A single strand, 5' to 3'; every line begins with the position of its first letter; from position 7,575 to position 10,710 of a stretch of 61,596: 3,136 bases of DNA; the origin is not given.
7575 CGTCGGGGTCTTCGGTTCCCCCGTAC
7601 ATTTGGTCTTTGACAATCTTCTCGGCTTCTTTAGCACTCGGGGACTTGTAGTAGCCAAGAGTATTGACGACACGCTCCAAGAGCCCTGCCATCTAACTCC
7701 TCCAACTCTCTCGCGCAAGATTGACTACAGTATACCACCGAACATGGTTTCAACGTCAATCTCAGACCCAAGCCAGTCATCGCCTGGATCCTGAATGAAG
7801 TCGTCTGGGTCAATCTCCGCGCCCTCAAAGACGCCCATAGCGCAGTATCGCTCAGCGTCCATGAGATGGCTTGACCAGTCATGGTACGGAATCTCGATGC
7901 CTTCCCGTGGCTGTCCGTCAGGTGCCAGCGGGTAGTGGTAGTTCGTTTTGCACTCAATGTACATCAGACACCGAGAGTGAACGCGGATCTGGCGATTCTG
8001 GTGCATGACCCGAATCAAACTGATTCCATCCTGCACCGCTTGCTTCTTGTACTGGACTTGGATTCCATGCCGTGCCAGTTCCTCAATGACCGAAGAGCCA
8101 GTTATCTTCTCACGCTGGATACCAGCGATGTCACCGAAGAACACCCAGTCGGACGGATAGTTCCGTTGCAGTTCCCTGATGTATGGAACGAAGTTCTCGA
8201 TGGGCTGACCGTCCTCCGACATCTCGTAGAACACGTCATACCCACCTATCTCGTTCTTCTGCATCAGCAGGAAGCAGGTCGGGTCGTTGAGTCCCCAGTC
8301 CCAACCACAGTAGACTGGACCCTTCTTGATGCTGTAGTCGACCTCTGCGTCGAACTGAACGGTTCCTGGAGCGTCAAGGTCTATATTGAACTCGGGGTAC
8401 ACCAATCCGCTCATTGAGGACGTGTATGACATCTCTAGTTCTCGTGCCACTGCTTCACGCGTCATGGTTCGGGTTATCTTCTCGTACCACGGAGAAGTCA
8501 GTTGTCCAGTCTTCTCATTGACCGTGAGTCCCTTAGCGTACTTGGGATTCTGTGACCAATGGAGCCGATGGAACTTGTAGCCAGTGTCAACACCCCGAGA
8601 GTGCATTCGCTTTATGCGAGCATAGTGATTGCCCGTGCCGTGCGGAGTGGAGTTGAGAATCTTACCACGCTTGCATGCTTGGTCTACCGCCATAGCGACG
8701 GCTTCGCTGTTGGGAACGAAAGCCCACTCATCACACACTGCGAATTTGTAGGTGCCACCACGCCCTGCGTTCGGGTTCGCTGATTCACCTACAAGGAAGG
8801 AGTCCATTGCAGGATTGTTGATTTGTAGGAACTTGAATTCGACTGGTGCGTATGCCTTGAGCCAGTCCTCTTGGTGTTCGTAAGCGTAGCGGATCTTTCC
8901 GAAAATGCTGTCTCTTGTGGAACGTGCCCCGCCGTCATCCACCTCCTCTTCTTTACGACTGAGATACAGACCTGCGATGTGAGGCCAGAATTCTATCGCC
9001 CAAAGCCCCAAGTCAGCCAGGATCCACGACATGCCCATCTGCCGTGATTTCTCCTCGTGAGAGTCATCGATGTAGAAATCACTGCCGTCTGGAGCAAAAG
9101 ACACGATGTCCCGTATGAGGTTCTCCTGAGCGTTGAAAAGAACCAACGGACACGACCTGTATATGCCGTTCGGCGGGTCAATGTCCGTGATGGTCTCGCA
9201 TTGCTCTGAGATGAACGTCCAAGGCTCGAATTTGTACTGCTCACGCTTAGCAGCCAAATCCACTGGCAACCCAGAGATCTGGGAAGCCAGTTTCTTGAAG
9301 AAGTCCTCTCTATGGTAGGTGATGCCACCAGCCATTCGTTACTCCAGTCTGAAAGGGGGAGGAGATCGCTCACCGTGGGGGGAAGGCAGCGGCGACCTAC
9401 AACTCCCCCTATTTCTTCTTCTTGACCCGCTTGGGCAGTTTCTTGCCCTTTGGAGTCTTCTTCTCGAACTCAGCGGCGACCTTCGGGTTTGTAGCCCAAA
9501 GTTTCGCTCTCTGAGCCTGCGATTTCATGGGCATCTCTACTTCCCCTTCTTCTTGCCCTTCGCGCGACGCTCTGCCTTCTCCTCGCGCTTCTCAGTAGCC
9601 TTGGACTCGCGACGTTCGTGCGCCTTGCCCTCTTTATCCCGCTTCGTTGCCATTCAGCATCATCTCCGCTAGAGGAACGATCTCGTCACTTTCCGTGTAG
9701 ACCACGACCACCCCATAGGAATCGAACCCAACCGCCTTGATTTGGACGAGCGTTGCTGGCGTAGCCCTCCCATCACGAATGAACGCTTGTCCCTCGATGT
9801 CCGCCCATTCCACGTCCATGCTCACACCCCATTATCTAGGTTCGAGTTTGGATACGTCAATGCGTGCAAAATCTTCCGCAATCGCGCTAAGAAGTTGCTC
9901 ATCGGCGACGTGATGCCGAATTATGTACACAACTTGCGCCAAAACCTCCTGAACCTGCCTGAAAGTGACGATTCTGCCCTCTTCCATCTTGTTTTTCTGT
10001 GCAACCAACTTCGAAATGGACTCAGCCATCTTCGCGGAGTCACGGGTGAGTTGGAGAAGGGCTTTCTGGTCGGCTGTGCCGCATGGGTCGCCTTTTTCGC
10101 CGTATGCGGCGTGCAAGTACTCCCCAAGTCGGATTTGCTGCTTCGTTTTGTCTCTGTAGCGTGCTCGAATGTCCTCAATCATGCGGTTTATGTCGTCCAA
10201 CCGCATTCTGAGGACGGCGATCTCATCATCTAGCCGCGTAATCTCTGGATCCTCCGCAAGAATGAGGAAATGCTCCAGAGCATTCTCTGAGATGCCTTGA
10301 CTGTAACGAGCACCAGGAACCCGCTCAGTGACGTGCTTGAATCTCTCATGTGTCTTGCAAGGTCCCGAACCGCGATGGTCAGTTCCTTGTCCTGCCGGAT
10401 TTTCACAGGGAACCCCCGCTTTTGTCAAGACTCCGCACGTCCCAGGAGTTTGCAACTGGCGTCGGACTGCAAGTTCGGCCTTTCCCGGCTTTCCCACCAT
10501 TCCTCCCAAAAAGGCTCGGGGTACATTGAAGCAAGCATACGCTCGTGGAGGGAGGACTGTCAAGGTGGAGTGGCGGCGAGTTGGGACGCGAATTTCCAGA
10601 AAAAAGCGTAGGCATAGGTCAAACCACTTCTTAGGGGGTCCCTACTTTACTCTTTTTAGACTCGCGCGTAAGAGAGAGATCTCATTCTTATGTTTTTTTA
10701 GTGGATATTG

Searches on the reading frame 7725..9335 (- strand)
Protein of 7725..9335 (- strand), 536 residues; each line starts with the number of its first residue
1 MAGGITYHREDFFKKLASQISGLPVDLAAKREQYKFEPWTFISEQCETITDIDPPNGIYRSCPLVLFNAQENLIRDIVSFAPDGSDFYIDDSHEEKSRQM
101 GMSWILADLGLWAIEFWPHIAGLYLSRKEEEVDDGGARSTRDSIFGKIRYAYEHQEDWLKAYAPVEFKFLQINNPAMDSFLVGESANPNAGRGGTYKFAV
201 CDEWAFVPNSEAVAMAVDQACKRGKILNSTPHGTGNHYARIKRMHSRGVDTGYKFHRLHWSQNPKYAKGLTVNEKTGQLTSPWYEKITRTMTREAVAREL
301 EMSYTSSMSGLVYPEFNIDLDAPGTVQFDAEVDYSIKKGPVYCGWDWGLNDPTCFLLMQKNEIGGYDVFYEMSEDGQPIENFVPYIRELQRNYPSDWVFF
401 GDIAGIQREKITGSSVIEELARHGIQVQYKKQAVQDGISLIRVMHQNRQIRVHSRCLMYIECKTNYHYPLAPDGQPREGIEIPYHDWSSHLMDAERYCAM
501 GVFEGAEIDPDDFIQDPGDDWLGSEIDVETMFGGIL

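Call 16: search_dna_similar(query=window:7725-9335:-, collection=phages, mode=protein, max_rows=15)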
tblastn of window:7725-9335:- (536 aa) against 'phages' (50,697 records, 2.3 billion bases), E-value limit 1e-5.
Records with a match: 1029; places in all: 1029; records where one place covers at least 80% of the query: 0.
Best place of each record, by identity: <60% 1029.
By first word of the organism name: Vibrio 321; Salmonella 278; Escherichia 138; Klebsiella 90; Synechococcus 90; Proteus 15; Phage 12; Bacteriophage 11; Rhizobium 6; Acinetobacter 6; and 33 more.
By host as written in the record: - 413; Escherichia coli 47; Salmonella enterica subsp. enterica serovar Enteritidis PT1 39; Klebsiella pneumoniae 33; Vibrio lentus 27; Salmonella enterica 26; Salmonella sp. 24; Salmonella enterica subsp. enterica serovar Enteritidis 21; and 176 more.
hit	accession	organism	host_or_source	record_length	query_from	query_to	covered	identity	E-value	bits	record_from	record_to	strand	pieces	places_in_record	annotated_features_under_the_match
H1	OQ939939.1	Escherichia phage SUT_E1620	Escherichia coli K12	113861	97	505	76%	23.7%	2e-7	60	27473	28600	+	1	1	terminase large subunit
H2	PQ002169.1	Salmonella phage vB_Sen_SG_WM_RUS_R2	Salmonella enterica subsp. enterica ...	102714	97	505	76%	23.6%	2e-7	60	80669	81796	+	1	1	terminase large subunit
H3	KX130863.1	Shigella phage SHSML-45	Shigella sonnei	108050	97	505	76%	23.5%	4e-7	59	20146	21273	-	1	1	terminase large subunit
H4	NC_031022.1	Shigella phage SHSML-45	Shigella sonnei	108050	97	505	76%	23.5%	4e-7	59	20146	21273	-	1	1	terminase large subunit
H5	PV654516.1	Salmonella phage vB_SLGBLB0002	Salmonella enterica subsp. enterica ...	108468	97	505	76%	23.5%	4e-7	59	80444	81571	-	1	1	hypothetical protein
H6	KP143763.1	Salmonella phage Shivani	Salmonella enterica subsp. enterica ...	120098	97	505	76%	23.5%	4e-7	59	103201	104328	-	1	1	terminase large subunit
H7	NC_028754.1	Salmonella phage Shivani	Salmonella enterica subsp. enterica ...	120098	97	505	76%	23.5%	4e-7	59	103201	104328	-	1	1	terminase large subunit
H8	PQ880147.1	Salmonella phage HMD-P2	Salmonella sp.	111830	97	505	76%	23.4%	1e-6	57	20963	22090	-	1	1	terminase large subunit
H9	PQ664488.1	Obesumbacterium phage Ob_P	Obesumbacterium proteus LE8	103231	97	505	76%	23.4%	2e-6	57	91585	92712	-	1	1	hypothetical protein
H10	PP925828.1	Escherichia phage SpoonbillGilly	Escherichia coli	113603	97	505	76%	23.4%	2e-6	57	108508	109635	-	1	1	terminase large subunit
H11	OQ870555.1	Escherichia phage PECP14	Escherichia coli O157:H7 ATCC 43894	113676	97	505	76%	23.4%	2e-6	57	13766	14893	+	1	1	terminase large subunit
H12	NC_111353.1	Salmonella phage PRF-SP13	Salmonella enterica subsp. enterica ...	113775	97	505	76%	23.4%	2e-6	57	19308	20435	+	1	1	terminase large subunit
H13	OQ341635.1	Salmonella phage PRF-SP13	Salmonella enterica subsp. enterica ...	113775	97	505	76%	23.4%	2e-6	57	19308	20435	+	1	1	terminase large subunit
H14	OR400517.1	Salmonella phage PRF-SP12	Salmonella enterica subsp. enterica ...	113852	97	505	76%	23.4%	2e-6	57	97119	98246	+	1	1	terminase large subunit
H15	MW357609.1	Phage vB_SabS_Sds2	-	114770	97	505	76%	23.4%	2e-6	57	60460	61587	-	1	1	terminase large subunit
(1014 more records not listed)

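Call 17: search_protein_families(library=pfam, proteins=[window:7725-9335:-], max_evalue=0.01)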
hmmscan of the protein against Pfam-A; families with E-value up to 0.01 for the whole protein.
window:7725-9335:- (536 aa): 0 families

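Call 106: search_protein_families(library=phrogs, proteins=[window:7725-9332:-], max_evalue=0.00001)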
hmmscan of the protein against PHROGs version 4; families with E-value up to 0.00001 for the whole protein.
window:7725-9332:- (535 aa): 4 families
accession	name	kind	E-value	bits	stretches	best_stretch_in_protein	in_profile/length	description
phrog_2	-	head and packaging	7.4e-25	88.8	1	64-507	265-599/807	terminase large subunit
phrog_5653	-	head and packaging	8.5e-13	49.5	1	338-499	30-178/199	terminase large subunit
phrog_10250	-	head and packaging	1.2e-07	32.6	1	289-500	4-214/228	terminase large subunit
phrog_6672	-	head and packaging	2.8e-06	28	1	413-497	44-125/145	terminase large subunit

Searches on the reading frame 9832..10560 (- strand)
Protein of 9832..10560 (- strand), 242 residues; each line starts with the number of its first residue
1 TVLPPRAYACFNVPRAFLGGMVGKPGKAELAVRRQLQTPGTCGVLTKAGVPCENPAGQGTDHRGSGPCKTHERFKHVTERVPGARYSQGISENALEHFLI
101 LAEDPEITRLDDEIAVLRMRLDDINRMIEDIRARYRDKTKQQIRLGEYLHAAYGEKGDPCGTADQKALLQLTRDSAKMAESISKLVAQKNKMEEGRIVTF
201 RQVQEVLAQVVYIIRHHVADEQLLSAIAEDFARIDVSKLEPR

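Call 108: search_protein_families(library=pfam, proteins=[window:9832-10560:-], max_evalue=0.01)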
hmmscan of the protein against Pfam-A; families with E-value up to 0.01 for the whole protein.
window:9832-10560:- (242 aa): 2 families
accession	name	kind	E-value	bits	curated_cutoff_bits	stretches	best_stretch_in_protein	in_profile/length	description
PF21069.2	Csx12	-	0.00073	18.8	27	1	120-194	479-554/594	CRISPR-associated endonuclease Cas9 alpha-helical lobe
PF02090.21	SPAM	-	0.0079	16.6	35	0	107-216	7-111/142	Salmonella surface presentation of antigen gene type M protein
